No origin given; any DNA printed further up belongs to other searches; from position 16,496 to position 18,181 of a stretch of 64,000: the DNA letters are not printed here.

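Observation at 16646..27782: Candidate undescribed corrinoid-dependent demethylation module: MtaD-like deaminase, corrinoid protein, non-Pyl MtmB, BMP-type importer and RACo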

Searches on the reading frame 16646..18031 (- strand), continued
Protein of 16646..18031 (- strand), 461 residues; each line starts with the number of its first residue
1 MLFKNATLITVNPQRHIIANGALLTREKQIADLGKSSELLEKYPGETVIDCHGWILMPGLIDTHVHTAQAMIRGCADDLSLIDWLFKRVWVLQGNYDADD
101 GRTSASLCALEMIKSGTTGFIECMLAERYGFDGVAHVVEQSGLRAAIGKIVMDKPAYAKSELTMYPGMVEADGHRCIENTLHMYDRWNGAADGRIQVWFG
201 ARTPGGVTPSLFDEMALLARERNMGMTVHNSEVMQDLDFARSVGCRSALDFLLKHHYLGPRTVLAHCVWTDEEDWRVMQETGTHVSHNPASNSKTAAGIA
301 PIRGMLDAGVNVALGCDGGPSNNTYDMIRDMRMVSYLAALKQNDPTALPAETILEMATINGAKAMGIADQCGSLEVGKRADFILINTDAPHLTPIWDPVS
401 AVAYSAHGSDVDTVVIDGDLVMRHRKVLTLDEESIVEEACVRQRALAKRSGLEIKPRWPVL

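Call 78: search_protein_families(library=ncbifam, max_evalue=1e-20, proteins=[L058:5821-8004:+])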
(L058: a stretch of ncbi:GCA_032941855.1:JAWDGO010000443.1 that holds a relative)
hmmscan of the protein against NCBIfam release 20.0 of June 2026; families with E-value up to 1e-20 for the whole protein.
L058:5821-8004:+ (727 aa): 13 families
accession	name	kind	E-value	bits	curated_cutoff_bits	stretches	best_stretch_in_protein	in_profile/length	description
TIGR03196.1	pucD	equivalog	5.3e-174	580.6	783.65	2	6-545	3-540/763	xanthine dehydrogenase subunit D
TIGR03311.1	Se_dep_XDH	equivalog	1.5e-147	493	830.45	1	6-702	162-829/848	selenium-dependent xanthine dehydrogenase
NF043082.1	XdhA_XDHase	equivalog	1.6e-134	449.8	780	2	6-542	1-540/758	xanthine dehydrogenase subunit XdhA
TIGR03194.1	4hydrxCoA_A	equivalog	2e-128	429.9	994.55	2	10-542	1-524/746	4-hydroxybenzoyl-CoA reductase subunit alpha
NF007426.0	PRK09970.1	equivalog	1e-126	423.9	916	2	5-542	5-543/761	xanthine dehydrogenase molybdenum-binding subunit XdhA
NF045668.1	pterin_aldehy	equivalog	2.1e-113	380.2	1100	1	7-722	176-903/905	molybdopterin-dependent aldehyde oxidoreductase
NF041018.1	glyceraldDH_alpha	equivalog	4e-107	359.5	790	2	6-544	3-540/741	glyceraldehyde dehydrogenase subunit alpha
TIGR02965.1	xanthine_xdhB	equivalog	9.6e-94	315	849.5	1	7-386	2-377/758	xanthine dehydrogenase molybdopterin binding subunit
TIGR03313.1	Se_sel_red_Mo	hypoth_equivalog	4.8e-93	312.5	1101.9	2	148-542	352-740/951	molybdopterin-dependent oxidoreductase Mo/Fe-S-binding subunit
NF040766.1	CODH_aero_grp5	exception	2.3e-81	274.1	950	2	6-543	5-549/785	aerobic carbon-monoxide dehydrogenase large subunit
NF041671.1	peri_hyde_PaoC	equivalog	1.4e-80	271.7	1180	2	6-540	18-525/735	aldehyde oxidoreductase molybdenum-binding subunit PaoC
TIGR02416.1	CO_dehy_Mo_lg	equivalog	1.9e-72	244.6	991.15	1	19-541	6-554/770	aerobic carbon-monoxide dehydrogenase large subunit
TIGR02969.1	mam_aldehyde_ox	subfamily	1e-50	172.3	1912.3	1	19-545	589-1100/1330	aldehyde oxidase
